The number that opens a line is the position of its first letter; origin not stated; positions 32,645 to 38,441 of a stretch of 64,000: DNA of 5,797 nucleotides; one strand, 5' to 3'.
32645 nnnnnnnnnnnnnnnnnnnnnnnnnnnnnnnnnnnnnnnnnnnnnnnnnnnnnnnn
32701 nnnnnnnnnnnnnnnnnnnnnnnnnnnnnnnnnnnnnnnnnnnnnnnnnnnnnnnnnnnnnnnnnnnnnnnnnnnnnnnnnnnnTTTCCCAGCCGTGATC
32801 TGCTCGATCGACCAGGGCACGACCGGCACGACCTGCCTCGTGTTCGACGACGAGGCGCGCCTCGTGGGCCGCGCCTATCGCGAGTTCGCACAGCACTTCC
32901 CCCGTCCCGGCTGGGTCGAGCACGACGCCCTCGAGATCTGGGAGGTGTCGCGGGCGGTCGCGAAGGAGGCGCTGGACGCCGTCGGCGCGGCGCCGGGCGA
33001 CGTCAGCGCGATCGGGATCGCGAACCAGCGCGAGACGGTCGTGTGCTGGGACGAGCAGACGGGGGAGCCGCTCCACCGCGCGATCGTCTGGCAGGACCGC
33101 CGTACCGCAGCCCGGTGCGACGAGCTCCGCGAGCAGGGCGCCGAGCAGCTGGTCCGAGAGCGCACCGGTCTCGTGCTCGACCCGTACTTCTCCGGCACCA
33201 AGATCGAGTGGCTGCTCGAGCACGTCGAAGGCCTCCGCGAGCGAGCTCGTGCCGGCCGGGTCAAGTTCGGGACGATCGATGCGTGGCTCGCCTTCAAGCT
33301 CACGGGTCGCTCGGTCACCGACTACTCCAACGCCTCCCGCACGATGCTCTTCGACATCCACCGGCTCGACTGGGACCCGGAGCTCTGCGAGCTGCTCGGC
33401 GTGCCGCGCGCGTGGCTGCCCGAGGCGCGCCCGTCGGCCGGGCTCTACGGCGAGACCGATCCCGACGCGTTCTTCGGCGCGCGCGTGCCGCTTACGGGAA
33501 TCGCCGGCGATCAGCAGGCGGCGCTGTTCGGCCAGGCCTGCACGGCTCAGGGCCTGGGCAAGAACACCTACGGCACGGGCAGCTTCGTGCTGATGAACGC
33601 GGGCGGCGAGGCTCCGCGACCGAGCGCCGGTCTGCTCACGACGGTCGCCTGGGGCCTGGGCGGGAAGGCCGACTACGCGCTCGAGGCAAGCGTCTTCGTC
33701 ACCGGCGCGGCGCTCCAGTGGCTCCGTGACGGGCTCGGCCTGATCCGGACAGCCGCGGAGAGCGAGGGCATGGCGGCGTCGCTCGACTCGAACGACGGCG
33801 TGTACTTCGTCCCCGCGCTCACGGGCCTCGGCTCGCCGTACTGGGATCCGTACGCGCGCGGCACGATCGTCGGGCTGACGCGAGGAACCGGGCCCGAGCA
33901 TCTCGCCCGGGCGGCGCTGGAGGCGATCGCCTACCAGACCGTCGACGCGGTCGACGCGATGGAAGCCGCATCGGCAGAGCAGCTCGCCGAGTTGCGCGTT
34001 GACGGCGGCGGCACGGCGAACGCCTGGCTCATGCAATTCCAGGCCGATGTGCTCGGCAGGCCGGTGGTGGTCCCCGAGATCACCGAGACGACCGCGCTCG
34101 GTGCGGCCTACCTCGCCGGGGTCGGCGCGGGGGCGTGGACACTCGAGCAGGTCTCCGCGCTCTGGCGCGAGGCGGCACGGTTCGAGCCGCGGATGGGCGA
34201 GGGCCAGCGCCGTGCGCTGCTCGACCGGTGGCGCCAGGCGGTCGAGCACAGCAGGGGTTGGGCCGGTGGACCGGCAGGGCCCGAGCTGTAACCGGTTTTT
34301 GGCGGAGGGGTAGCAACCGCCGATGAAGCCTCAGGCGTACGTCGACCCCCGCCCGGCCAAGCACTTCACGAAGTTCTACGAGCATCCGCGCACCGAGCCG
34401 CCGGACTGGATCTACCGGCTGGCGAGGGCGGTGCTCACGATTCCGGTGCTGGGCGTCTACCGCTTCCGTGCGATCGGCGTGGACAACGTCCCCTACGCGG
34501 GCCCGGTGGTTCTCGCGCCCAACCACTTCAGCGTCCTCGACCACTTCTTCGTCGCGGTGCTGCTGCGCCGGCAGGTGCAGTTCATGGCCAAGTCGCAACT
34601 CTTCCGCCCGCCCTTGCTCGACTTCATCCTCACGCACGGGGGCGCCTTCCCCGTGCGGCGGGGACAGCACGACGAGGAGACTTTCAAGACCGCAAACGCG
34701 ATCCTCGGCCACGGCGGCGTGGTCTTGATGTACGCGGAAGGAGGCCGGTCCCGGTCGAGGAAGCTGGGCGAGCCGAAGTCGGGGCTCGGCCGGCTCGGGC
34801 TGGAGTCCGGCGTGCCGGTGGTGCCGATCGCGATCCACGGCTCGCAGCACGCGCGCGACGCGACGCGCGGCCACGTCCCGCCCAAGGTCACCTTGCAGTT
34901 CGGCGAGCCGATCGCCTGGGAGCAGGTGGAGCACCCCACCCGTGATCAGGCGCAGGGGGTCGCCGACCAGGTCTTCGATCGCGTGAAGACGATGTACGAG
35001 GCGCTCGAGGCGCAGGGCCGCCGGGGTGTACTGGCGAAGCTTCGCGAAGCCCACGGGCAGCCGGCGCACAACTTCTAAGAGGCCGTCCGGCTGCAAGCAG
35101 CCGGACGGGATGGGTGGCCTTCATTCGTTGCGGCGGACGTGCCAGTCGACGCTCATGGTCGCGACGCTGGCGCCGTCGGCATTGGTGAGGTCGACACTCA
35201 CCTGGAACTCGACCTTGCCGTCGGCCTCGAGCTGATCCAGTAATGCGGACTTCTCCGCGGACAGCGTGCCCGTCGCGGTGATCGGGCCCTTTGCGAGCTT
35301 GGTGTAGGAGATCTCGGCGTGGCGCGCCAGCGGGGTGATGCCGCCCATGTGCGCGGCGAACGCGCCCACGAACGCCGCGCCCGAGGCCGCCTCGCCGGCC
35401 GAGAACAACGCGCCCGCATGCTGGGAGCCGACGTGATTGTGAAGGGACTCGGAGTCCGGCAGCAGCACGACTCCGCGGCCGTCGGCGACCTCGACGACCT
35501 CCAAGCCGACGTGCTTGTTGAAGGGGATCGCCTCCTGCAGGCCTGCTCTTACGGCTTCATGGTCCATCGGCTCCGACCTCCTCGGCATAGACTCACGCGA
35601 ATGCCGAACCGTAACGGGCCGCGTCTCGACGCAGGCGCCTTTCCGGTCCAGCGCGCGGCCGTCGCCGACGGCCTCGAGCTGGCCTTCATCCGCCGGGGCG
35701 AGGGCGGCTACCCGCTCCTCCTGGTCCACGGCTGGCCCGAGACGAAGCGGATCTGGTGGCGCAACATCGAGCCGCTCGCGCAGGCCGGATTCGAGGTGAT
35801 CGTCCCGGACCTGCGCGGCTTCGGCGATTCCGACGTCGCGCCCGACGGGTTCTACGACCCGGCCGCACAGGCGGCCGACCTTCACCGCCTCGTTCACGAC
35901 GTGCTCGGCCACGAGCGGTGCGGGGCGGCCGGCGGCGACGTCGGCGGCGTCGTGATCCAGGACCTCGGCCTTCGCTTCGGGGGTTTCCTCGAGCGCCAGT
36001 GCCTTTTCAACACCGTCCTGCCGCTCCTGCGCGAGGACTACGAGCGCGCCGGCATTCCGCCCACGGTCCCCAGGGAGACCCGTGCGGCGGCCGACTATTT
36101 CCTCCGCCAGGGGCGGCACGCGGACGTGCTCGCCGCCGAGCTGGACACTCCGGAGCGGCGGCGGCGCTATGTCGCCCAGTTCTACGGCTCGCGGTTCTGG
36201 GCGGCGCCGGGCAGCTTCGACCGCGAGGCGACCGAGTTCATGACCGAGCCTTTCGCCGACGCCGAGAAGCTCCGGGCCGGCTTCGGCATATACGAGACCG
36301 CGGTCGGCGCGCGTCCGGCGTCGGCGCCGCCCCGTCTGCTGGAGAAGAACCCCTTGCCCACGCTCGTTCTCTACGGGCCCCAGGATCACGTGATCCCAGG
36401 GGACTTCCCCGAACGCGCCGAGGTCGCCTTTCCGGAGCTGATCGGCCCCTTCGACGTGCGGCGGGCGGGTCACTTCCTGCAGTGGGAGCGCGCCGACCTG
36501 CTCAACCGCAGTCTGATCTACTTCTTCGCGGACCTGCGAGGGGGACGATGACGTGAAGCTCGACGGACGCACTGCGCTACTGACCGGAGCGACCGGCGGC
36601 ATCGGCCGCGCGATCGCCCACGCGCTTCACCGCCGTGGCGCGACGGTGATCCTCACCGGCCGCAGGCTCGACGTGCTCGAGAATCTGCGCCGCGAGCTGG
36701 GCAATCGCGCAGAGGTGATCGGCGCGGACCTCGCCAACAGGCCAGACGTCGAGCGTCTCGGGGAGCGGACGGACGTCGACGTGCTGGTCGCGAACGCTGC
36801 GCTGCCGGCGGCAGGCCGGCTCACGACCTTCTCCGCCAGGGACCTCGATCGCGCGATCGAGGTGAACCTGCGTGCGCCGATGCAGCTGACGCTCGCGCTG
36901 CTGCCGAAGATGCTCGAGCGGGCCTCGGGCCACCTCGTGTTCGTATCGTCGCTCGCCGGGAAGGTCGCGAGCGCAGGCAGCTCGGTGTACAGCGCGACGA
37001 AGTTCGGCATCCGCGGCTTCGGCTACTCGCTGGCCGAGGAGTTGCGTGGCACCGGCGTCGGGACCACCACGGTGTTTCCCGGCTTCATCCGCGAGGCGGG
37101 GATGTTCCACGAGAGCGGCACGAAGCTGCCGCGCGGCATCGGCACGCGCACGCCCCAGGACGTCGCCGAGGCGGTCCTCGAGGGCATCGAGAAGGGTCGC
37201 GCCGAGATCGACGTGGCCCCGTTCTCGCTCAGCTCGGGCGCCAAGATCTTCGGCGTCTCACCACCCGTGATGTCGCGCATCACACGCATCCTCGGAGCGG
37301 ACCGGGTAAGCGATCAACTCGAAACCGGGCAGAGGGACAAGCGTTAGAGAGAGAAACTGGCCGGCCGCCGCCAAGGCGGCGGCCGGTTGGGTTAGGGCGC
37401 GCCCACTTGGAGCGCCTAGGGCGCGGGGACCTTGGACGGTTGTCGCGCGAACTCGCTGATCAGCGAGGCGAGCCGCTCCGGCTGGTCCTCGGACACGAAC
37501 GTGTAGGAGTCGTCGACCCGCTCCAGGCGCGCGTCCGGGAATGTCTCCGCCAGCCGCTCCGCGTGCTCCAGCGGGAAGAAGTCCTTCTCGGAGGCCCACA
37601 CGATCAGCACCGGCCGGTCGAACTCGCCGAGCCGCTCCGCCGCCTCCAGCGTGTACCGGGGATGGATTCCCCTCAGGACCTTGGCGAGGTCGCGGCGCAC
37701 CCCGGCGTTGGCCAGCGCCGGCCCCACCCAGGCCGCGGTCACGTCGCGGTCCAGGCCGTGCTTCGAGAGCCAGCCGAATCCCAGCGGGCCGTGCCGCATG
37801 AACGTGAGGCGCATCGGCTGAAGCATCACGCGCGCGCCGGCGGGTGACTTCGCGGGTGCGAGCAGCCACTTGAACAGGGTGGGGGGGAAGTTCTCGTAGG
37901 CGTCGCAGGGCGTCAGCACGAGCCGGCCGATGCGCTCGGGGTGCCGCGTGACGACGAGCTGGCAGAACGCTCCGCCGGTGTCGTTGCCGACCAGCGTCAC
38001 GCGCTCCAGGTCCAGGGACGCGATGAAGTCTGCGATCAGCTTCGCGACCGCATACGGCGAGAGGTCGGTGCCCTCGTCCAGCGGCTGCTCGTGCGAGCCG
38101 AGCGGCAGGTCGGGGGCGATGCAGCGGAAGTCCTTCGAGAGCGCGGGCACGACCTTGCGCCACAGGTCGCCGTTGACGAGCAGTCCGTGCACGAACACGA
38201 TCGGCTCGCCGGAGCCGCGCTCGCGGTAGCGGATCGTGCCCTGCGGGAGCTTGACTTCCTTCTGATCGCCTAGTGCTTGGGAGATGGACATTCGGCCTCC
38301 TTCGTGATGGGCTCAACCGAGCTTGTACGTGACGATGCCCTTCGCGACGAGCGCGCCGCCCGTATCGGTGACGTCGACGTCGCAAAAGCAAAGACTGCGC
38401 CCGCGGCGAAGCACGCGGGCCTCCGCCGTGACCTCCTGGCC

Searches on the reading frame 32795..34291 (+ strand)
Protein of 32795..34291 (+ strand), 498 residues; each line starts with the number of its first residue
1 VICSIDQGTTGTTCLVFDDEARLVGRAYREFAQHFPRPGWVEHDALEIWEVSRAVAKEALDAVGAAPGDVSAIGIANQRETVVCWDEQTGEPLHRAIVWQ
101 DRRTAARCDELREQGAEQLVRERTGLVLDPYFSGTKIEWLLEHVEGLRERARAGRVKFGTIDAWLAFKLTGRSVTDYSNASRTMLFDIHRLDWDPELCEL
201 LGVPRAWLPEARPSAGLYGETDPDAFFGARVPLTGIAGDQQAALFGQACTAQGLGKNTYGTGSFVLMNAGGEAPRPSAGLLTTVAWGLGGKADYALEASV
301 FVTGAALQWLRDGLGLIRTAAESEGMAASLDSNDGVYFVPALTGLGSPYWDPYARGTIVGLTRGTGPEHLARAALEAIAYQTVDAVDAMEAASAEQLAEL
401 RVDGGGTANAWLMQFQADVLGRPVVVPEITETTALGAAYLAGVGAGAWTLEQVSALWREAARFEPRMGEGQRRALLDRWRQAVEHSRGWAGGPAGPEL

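Call 14: search_protein_families(library=pfam, proteins=[window:32795-34291:+], max_evalue=0.001)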
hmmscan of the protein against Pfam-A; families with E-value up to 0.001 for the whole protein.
window:32795-34291:+ (498 aa): 2 families
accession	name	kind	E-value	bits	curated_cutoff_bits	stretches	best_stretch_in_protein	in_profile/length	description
PF00370.27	FGGY_N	-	9.6e-77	258.3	28.8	1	1-246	1-245/245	FGGY family of carbohydrate kinases, N-terminal domain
PF02782.22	FGGY_C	-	9.7e-44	150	27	1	256-444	2-197/198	FGGY family of carbohydrate kinases, C-terminal domain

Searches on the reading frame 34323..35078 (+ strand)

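Call 14: search_protein_families(library=pfam, proteins=[window:34323-35078:+], max_evalue=0.001)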
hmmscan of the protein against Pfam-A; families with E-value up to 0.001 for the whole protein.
window:34323-35078:+ (251 aa): 1 family
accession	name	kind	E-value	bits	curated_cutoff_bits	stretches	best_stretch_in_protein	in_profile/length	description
PF01553.26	Acyltransferase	-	1e-24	87.3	23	1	49-171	3-131/132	Acyltransferase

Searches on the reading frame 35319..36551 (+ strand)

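Call 14: search_protein_families(library=pfam, proteins=[window:35319-36551:+], max_evalue=0.001)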
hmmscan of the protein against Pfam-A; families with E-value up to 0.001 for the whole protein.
window:35319-36551:+ (410 aa): 3 families
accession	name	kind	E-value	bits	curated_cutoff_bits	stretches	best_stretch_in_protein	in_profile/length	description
PF00561.26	Abhydrolase_1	-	2.2e-21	77.1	25.8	1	131-391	1-244/245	alpha/beta hydrolase fold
PF12697.13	Abhydrolase_6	-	8.7e-15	56.4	26.3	1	133-395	1-214/217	Alpha/beta hydrolase family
PF12146.15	Hydrolase_4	-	1.2e-05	25.1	27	1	134-213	8-90/239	Serine aminopeptidase, S33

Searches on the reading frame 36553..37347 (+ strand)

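Call 91: search_protein_families(library=pfam, proteins=[window:36553-37347:+], max_evalue=0.0001)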
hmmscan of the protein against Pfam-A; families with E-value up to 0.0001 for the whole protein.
window:36553-37347:+ (264 aa): 5 families
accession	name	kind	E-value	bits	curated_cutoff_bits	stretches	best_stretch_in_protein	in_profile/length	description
PF00106.31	adh_short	-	1e-42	146.3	26.6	1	7-189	2-191/195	short chain dehydrogenase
PF13561.12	adh_short_C2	-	1.5e-26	93.9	27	1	12-181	1-178/236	Enoyl-(Acyl carrier protein) reductase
PF08659.16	KR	-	5.7e-13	49.6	22.6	1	7-173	2-172/180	KR domain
PF01370.27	Epimerase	-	6.7e-10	39.2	20.9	1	8-140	1-124/240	NAD dependent epimerase/dehydratase family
PF13460.12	NAD_binding_10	-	1e-07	32.5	27.2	1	12-210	1-179/184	NAD(P)H-binding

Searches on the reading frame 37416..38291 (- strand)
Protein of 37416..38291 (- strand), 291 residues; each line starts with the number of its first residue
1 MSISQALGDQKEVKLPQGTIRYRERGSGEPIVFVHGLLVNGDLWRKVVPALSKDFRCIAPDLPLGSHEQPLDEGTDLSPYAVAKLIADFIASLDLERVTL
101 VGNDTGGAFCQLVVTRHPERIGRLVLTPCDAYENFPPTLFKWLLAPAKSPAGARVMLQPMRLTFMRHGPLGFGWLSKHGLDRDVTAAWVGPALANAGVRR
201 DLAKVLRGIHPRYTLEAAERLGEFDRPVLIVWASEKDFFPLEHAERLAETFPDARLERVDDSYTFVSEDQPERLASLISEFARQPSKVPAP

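Call 91: search_protein_families(library=pfam, proteins=[window:37416-38291:-], max_evalue=0.0001)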
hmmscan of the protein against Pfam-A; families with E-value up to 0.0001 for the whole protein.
window:37416-38291:- (291 aa): 2 families
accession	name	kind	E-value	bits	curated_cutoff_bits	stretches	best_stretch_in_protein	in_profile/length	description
PF00561.26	Abhydrolase_1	-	1.8e-25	90.5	25.8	1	30-269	2-243/245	alpha/beta hydrolase fold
PF12697.13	Abhydrolase_6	-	2.1e-17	65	26.3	1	31-276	1-216/217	Alpha/beta hydrolase family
